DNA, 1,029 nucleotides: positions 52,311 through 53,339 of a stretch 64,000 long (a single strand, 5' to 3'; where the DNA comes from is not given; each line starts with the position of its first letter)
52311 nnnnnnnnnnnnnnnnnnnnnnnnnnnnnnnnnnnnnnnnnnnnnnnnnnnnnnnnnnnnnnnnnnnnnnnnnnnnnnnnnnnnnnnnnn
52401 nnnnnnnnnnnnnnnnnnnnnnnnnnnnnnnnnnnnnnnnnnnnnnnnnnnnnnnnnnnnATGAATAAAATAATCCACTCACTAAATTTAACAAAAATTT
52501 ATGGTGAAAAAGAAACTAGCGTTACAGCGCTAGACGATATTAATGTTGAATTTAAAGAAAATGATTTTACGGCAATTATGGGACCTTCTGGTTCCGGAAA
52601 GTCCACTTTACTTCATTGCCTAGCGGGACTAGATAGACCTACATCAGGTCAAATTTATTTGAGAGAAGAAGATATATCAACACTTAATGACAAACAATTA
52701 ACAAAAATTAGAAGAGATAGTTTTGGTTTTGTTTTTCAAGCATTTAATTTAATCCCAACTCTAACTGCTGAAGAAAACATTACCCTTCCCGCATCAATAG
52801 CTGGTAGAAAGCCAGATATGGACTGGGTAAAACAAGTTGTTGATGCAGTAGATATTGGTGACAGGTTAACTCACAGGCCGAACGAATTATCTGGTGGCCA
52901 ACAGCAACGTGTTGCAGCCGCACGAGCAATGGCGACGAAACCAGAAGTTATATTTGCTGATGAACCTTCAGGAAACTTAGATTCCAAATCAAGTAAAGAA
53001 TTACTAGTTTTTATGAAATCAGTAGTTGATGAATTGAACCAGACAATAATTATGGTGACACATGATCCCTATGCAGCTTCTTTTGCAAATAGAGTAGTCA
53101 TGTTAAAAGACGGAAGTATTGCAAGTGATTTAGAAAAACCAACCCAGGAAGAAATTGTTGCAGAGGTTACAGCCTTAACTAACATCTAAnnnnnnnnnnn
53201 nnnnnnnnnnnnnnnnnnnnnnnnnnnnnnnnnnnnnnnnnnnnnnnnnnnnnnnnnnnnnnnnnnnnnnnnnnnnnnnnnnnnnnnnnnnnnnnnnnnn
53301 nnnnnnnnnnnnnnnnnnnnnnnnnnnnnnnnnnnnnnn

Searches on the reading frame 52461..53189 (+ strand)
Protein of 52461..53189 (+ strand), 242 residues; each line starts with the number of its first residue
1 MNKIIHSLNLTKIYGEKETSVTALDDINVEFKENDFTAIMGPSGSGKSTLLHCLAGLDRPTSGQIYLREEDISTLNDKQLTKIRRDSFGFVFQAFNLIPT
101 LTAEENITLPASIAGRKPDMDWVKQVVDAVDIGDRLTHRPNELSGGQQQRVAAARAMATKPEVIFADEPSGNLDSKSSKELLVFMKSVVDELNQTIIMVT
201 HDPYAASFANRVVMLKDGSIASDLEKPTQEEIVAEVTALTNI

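Call 75: search_protein_families(library=pfam, proteins=[window:52461-53189:+], max_evalue=0.00001)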
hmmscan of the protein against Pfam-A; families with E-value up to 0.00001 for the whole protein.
window:52461-53189:+ (242 aa): 3 families
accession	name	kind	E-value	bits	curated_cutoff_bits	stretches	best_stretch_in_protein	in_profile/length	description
PF00005.33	ABC_tran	-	8.3e-34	117.6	25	1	24-170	1-136/137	ABC transporter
PF13304.12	AAA_21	-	2.4e-07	31.6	27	0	36-57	1-22/304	AAA domain, putative AbiEii toxin, Type IV TA system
PF02463.25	SMC_N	-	2.5e-06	27.5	40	0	29-214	20-210/220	RecF/RecN/SMC N terminal domain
